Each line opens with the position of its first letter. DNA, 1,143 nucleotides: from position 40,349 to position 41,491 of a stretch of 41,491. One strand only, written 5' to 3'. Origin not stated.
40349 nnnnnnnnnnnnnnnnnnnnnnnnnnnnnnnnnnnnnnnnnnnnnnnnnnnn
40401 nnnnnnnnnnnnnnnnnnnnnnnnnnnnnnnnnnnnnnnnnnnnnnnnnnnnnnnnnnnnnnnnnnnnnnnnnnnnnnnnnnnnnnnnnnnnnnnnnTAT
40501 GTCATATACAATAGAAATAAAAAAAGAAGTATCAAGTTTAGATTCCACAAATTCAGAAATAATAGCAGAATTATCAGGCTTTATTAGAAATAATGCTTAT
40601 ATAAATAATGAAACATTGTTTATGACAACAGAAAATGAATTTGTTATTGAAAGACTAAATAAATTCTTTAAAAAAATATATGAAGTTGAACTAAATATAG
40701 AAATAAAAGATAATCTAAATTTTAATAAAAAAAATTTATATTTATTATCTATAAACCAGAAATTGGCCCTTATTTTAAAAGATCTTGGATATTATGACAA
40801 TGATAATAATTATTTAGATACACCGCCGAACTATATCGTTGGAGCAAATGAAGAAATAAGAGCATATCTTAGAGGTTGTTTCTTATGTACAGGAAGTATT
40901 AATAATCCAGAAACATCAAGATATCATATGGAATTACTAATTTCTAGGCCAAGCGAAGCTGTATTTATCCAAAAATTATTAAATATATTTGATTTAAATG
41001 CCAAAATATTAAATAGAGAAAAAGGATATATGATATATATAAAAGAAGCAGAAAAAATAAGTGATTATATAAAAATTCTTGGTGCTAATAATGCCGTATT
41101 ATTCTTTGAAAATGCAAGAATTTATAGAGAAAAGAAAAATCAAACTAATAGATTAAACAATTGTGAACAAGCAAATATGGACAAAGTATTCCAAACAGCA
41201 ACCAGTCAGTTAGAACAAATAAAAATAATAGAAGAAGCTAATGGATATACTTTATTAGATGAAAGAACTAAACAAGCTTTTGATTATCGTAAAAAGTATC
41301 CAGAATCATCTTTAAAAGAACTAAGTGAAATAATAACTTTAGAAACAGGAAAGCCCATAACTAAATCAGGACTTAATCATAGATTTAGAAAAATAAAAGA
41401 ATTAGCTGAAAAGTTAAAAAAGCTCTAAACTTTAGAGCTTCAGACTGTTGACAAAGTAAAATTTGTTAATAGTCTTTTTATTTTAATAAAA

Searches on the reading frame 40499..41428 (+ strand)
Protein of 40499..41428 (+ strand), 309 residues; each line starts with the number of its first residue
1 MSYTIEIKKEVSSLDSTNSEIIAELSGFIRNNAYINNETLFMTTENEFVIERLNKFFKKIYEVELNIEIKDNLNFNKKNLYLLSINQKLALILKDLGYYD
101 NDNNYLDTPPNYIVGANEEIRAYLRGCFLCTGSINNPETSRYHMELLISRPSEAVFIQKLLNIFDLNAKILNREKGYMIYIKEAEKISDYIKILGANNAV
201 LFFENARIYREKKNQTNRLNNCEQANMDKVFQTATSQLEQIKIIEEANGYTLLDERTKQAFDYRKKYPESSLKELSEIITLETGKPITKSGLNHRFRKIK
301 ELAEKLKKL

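Call 50: search_protein_families(library=pfam, proteins=[window:40499-41428:+], max_evalue=0.0001)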
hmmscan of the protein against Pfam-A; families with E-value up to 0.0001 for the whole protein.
window:40499-41428:+ (309 aa): 3 families
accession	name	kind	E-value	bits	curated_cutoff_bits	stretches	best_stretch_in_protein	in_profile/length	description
PF02650.20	HTH_WhiA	-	5.7e-28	97.6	27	1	217-303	2-84/84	WhiA C-terminal HTH domain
PF14527.11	LAGLIDADG_WhiA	-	1.5e-25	89.5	23.2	1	121-212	2-92/93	WhiA LAGLIDADG-like domain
PF10298.14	WhiA_N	-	1.2e-09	38.5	23.4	1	20-97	3-84/86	WhiA N-terminal LAGLIDADG-like domain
